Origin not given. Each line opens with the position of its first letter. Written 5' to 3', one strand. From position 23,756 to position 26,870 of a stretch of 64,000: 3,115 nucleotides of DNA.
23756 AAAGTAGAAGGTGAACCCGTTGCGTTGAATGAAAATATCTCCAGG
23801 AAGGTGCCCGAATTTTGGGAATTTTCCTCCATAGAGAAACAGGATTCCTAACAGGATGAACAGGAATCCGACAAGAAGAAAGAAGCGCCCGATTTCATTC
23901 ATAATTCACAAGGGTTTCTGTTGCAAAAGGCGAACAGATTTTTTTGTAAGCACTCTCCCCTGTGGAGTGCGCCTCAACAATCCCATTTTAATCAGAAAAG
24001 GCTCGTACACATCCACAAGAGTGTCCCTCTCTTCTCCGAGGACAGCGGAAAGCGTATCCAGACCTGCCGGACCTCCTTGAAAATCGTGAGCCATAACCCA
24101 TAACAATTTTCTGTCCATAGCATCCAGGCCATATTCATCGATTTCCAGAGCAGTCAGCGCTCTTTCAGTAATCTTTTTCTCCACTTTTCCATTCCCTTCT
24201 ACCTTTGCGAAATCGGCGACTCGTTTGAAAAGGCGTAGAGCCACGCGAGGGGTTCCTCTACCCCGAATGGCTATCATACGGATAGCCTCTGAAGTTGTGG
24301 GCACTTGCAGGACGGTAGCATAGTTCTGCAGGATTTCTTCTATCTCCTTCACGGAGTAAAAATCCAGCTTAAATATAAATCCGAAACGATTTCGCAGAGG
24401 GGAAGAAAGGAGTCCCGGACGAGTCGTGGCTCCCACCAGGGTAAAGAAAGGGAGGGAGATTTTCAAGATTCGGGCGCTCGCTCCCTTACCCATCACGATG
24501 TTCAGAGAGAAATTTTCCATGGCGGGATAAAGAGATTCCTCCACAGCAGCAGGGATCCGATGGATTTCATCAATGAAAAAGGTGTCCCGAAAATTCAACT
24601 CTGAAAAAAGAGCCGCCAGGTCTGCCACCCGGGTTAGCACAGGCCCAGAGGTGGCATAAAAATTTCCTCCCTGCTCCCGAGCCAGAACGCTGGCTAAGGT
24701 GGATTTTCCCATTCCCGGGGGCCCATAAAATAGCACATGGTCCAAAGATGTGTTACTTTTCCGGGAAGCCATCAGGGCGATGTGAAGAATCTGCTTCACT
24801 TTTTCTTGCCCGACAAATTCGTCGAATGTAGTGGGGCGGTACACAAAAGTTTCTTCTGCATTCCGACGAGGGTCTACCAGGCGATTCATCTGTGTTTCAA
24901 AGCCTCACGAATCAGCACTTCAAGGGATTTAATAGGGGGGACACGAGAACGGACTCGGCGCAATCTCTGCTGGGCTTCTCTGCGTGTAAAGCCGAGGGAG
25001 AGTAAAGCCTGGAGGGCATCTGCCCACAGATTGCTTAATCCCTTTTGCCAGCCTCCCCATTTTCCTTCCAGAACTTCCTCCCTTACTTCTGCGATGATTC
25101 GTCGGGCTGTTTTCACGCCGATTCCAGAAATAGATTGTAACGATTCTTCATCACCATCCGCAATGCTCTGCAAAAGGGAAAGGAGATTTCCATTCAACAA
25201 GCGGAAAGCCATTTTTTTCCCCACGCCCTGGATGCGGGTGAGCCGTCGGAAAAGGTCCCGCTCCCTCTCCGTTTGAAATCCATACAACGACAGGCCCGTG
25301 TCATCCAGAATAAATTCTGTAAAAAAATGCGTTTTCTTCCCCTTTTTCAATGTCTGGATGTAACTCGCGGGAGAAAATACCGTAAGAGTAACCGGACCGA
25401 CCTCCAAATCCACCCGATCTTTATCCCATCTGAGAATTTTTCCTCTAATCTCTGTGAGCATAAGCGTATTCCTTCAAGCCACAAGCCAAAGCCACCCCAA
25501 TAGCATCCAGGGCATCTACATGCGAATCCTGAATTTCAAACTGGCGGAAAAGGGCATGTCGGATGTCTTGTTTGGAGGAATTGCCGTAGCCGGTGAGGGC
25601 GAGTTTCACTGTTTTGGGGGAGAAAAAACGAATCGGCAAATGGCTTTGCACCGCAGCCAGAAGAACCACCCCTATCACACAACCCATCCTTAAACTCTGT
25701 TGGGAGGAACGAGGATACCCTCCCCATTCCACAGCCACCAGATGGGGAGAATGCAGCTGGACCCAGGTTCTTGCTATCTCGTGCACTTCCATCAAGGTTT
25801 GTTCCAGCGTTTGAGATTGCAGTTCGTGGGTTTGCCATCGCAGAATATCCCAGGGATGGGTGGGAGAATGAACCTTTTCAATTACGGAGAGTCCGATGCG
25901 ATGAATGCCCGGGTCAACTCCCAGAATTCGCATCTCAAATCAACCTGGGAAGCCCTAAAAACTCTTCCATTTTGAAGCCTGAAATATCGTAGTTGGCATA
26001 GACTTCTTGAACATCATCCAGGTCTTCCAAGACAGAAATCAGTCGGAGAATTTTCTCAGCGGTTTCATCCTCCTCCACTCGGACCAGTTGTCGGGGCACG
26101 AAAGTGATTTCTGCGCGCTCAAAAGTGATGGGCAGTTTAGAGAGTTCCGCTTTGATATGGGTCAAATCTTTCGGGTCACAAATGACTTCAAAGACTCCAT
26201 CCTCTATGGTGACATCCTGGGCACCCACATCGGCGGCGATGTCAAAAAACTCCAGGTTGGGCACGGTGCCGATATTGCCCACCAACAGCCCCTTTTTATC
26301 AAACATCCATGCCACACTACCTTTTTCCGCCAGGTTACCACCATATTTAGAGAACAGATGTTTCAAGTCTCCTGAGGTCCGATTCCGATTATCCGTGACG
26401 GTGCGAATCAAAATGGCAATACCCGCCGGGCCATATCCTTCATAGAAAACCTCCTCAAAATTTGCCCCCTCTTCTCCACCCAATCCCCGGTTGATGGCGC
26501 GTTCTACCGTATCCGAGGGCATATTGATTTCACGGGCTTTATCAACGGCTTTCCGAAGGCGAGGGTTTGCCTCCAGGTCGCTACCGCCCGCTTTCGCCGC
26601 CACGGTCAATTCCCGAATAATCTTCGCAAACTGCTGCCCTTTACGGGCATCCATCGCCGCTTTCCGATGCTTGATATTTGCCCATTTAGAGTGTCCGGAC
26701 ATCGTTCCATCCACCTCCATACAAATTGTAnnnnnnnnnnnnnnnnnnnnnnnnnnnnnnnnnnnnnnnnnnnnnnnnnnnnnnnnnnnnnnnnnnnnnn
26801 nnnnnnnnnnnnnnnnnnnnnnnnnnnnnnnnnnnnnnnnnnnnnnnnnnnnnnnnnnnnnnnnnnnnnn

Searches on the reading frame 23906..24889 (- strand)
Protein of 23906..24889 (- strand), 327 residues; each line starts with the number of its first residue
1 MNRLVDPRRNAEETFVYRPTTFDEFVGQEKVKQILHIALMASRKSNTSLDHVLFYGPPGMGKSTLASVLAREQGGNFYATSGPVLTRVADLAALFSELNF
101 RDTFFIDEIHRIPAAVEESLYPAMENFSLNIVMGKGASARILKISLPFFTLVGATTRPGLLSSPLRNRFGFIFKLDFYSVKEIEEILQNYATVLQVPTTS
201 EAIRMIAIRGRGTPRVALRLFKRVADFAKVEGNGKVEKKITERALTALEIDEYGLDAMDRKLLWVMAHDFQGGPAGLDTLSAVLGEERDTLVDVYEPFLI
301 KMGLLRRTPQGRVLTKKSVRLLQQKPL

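Call 38: find_related_loci(query=window:23906-24889:-, collection=genome_contigs, flank=6000)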
Query window:23906-24889:- (327 aa) in genome_contigs; peptide patterns used: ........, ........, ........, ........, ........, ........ (x = any residue, [..] = any of these).
599 stretches matched a pattern (row limit reached: there are more); 541 encode a relative of the query (tblastn E <= 1e-3); the best 80 are kept; 80 distinct loci.
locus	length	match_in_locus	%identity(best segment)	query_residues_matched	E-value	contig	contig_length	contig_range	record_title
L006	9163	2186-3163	51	1-323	1e-109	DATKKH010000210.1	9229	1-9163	MAG TPA_asm: Terriglobales bacterium isolate SMAG_U14652 k141_249455, whole genome shotgun sequence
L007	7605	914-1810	54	18-316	4e-108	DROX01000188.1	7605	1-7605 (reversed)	MAG TPA_asm: Nitrospirae bacterium isolate HyVt-545 HyVt-545_k145_544636, whole genome shotgun sequence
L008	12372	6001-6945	53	12-322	6e-108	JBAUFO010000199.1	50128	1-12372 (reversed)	MAG: Candidatus Zixiibacteriota bacterium isolate MFD13088_ilm_asm_bin32 k127_99615, whole genome shotgun sequence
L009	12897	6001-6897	55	18-316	1e-107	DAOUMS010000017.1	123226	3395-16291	MAG TPA_asm: Dehalococcoidales bacterium isolate W92_256 k127_70834, whole genome shotgun sequence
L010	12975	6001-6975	50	2-323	2e-107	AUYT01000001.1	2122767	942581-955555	MAG: candidate division Zixibacteria bacterium RBG-1 RBG1_1C00001, whole genome shotgun sequence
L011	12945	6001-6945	53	12-322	4e-107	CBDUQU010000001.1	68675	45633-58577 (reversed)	MAG TPA_asm: uncultured bacterium isolate SRR22302359_binner13_Refined_3 genome assembly, contig: ERZ25073601.8, whole g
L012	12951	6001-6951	50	3-316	6e-104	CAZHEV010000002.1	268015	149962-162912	MAG TPA_asm: uncultured bacterium isolate SRP141376_co1_25 genome assembly, contig: NODE_39_length_268015_cov_10.694104,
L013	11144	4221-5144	50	18-325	2e-103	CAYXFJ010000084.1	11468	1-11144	MAG TPA_asm: uncultured bacterium isolate SRP080215_co1_194 genome assembly, contig: NODE_5935_length_11468_cov_4.621572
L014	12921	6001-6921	51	9-315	7e-103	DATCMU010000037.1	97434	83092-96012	MAG TPA_asm: Devosiaceae bacterium isolate SMAG_U7157 k141_13074, whole genome shotgun sequence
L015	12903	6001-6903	50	18-318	4e-101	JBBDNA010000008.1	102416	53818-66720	MAG: Dehalococcoidia bacterium isolate LejiaB_68_106 Lejia_B_265_length_102416_cov_65, whole genome shotgun sequence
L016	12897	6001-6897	52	18-316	6e-101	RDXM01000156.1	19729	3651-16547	MAG: Candidatus Kapaibacterium sp. isolate PH2015_12D_48_15 PH2015_12D_scaffold_618, whole genome shotgun sequence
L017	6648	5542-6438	51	18-316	2e-100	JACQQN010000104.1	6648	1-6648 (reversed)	MAG: Candidatus Omnitrophota bacterium isolate NC_groundwater_1334_Ag_S-0.2um_43_29 S_p2_S4_coassembly_k141_2176765, who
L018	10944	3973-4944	48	1-322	6e-100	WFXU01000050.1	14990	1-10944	MAG: Hyphomicrobiales bacterium isolate S141_66 k151_276740, whole genome shotgun sequence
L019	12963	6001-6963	47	1-318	6e-100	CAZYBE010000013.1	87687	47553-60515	MAG TPA_asm: uncultured Eubacteriales bacterium isolate binchicken_co376_124 genome assembly, contig: NODE_171_length_87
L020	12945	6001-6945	50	12-326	2e-99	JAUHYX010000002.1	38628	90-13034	MAG: bacterium isolate 3_bin.89 NODE_1461_length_38628_cov_0.908080, whole genome shotgun sequence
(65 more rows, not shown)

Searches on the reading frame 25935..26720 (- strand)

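Call 3: search_protein_families(library=pfam, proteins=[window:25935-26720:-], max_evalue=0.1)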
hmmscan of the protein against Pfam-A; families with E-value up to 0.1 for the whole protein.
window:25935-26720:- (261 aa): 3 families
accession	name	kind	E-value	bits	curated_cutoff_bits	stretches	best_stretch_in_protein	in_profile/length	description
PF01709.26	Transcrip_reg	-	1.1e-51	175.2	27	1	88-244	1-160/160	TACO1/YebC second and third domain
PF20772.2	TACO1_YebC_N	-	1.2e-30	106.3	36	1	11-81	1-72/73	TACO1/YebC protein N-terminal domain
PF03927.19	NapD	-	0.081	13.5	28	0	179-242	8-69/76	NapD protein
